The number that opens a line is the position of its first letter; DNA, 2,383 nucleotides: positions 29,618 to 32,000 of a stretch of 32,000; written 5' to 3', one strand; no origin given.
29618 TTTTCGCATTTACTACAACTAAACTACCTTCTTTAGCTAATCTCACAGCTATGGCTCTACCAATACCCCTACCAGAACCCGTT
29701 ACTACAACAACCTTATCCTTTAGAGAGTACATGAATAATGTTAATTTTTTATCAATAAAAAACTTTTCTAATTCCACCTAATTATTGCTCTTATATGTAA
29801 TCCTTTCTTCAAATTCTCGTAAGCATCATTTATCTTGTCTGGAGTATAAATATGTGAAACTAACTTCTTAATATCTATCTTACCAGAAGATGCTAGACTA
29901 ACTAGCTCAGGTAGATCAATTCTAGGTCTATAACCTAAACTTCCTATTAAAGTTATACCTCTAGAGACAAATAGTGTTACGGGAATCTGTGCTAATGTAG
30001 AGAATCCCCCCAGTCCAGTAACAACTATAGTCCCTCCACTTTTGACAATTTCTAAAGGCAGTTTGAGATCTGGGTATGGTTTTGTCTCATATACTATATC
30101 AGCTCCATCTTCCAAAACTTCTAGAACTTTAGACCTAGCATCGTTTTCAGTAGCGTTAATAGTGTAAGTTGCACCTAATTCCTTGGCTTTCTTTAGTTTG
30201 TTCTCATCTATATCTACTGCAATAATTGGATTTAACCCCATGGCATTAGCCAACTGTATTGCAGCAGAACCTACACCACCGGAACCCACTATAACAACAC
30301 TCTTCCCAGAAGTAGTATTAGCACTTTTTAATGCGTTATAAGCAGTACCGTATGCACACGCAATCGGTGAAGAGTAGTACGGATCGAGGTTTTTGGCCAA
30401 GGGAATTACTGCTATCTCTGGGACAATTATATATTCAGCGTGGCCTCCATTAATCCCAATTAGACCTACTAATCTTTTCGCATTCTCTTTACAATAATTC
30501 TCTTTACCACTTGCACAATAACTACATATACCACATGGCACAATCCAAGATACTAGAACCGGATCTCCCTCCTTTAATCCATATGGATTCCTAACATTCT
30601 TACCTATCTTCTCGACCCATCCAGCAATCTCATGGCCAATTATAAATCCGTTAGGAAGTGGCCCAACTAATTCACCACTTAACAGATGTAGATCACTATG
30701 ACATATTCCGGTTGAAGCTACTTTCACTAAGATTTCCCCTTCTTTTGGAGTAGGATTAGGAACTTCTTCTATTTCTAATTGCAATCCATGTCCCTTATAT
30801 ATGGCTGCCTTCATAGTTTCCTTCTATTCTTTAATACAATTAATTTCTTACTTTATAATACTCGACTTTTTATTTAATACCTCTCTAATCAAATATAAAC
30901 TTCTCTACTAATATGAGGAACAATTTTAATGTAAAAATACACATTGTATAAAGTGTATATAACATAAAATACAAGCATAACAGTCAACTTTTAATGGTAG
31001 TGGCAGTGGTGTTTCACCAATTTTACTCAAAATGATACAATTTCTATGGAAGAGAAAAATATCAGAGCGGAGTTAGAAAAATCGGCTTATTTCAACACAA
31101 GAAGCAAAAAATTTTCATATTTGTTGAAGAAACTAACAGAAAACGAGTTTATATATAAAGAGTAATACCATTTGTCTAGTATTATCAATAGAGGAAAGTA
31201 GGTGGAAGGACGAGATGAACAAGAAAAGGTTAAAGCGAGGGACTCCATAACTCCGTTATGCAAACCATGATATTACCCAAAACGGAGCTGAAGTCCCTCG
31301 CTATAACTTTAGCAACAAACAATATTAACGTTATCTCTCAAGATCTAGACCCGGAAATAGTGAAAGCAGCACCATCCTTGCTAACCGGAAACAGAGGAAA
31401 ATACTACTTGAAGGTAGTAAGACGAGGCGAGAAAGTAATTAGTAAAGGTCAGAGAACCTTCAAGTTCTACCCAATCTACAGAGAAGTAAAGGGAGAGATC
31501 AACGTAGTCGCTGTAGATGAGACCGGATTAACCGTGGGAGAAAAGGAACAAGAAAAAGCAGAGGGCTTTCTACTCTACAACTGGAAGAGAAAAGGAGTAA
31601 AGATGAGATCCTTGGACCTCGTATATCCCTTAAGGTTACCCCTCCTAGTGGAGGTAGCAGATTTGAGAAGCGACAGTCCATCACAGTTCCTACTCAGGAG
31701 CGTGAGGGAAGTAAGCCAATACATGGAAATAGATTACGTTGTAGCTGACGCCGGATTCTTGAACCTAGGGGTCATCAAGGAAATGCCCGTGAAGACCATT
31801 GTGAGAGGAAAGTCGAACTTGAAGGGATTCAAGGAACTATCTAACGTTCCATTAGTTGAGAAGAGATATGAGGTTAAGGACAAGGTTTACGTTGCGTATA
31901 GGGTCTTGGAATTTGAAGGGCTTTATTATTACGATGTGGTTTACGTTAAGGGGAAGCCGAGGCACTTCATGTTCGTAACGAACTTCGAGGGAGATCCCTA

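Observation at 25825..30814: R2-like ligand-binding oxidase embedded in a beta-oxidation-like gene cluster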

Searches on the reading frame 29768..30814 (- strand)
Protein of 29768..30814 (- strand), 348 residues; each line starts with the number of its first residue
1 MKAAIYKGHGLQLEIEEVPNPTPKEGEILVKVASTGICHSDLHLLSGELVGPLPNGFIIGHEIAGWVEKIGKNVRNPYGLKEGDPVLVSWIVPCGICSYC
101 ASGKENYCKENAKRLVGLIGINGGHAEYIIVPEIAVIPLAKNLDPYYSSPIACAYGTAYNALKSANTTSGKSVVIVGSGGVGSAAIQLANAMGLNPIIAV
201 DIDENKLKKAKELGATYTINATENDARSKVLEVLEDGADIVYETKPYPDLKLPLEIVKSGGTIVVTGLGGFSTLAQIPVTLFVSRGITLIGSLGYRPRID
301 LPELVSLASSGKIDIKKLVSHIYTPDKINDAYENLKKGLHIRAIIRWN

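Call 3: search_protein_families(library=pfam, proteins=[window:29768-30814:-], max_evalue=0.01)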
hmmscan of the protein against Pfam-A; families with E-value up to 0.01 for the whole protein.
window:29768-30814:- (348 aa): 11 families
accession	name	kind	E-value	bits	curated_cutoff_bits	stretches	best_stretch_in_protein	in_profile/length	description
PF08240.17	ADH_N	-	1.5e-27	96.3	23.5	1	25-139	2-102/104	Alcohol dehydrogenase GroES-like domain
PF00107.32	ADH_zinc_N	-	1.4e-26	93.4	31.8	1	180-309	1-128/129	Zinc-binding dehydrogenase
PF16912.11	Glu_dehyd_C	-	2.3e-05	24.4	34.9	1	161-335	22-201/211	Glucose dehydrogenase C-terminus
PF02826.25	2-Hacid_dh_C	-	3.1e-05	23.8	25.1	1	164-222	30-86/178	D-isomer specific 2-hydroxyacid dehydrogenase, NAD binding domain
PF01262.27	AlaDh_PNT_C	-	5.8e-05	23.1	23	1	171-227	29-87/214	Alanine dehydrogenase/PNT, C-terminal domain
PF02254.24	TrkA_N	-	0.00023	21.9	23.8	1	173-222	1-50/116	TrkA-N domain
PF00899.27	ThiF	-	0.00041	20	28.1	1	171-204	21-54/238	ThiF family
PF03435.24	Sacchrp_dh_NADP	-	0.0017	19.1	25.1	1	173-244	1-75/129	Saccharopine dehydrogenase NADP binding domain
PF00208.27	ELFV_dehydrog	-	0.0023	18.1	23.4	1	152-201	9-63/241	Glutamate/Leucine/Phenylalanine/Valine dehydrogenase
PF00291.31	PALP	-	0.0043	16.9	35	1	158-241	42-129/295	Pyridoxal-phosphate dependent enzyme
PF13649.12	Methyltransf_25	-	0.0097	17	27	0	180-242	7-69/97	Methyltransferase domain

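Call 4: search_protein_families(library=ncbifam, proteins=[window:29768-30814:-], max_evalue=0.01)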
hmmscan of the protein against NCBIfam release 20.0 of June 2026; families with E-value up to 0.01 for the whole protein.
window:29768-30814:- (348 aa): 34 families (the best 25 are shown)
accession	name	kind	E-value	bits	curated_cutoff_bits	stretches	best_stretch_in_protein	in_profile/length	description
TIGR03989.1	Rxyl_3153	subfamily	2.1e-63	214.8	440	2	116-347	132-370/370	NDMA-dependent alcohol dehydrogenase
NF006940.0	PRK09422.1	equivalog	1.6e-52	178.6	344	1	1-338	1-325/338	alcohol dehydrogenase AdhP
TIGR03451.1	mycoS_dep_FDH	equivalog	1.4e-51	175.4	512.9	1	2-346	3-357/358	S-(hydroxymethyl)mycothiol dehydrogenase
NF041097.1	keto_inos_dh_IolM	equivalog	4.2e-51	173.8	450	1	12-337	39-379/389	scyllo-inosose 3-dehydrogenase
NF010344.0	PRK13771.1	subfamily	8.8e-49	166.3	349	1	1-341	1-326/334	putative alcohol dehydrogenase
TIGR02818.1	adh_III_F_hyde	equivalog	7.3e-46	156.9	543.95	2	124-346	139-367/368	S-(hydroxymethyl)glutathione dehydrogenase/class III alcohol dehydrogenase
TIGR00692.1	tdh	equivalog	4.2e-44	151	458.35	1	12-344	10-337/340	L-threonine 3-dehydrogenase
NF003808.0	PRK05396.1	equivalog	7e-44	150.1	380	1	2-347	2-340/341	L-threonine 3-dehydrogenase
NF041172.1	AcrlCoa_red_Thmprot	equivalog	8.5e-41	140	500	1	1-339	1-325/334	acryloyl-CoA reductase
NF007375.0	PRK09880.1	equivalog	4e-38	131.1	469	1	25-333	27-328/344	L-idonate 5-dehydrogenase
TIGR03201.1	dearomat_had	equivalog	4.8e-37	127.8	338.65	1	10-343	8-345/349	6-hydroxycyclohex-1-ene-1-carbonyl-CoA dehydrogenase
NF047908.1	AldhRedAhr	equivalog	7e-37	127.1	470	1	12-339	15-326/335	NADPH-dependent aldehyde reductase Ahr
TIGR03366.1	HpnZ_proposed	hypoth_equivalog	2.7e-35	122.1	328.1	1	21-302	1-287/315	putative phosphonate catabolism associated alcohol dehydrogenase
TIGR02824.1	quinone_pig3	subfamily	2.3e-33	115.6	296.8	2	109-298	79-267/325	putative NAD(P)H quinone oxidoreductase, PIG3 family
NF007489.0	PRK10083.1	equivalog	7.7e-33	113.9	376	1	11-334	10-322/339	Zn-dependent oxidoreductase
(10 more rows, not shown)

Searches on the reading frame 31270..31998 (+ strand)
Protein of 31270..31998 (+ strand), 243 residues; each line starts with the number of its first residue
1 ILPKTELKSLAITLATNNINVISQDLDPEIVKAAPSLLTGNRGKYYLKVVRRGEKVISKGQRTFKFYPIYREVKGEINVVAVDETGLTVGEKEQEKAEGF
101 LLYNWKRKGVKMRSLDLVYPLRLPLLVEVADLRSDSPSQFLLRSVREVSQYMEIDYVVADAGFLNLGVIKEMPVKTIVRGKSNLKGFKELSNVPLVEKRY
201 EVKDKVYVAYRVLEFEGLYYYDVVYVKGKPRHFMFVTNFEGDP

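Call 86: search_protein_families(library=pfam, proteins=[window:31270-31998:+], max_evalue=0.001)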
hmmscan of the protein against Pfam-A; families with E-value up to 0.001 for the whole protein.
window:31270-31998:+ (243 aa): 1 family
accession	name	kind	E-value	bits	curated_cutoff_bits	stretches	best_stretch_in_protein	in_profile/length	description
PF01609.27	DDE_Tnp_1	-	4e-08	33.7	23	1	76-218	3-139/200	Transposase DDE domain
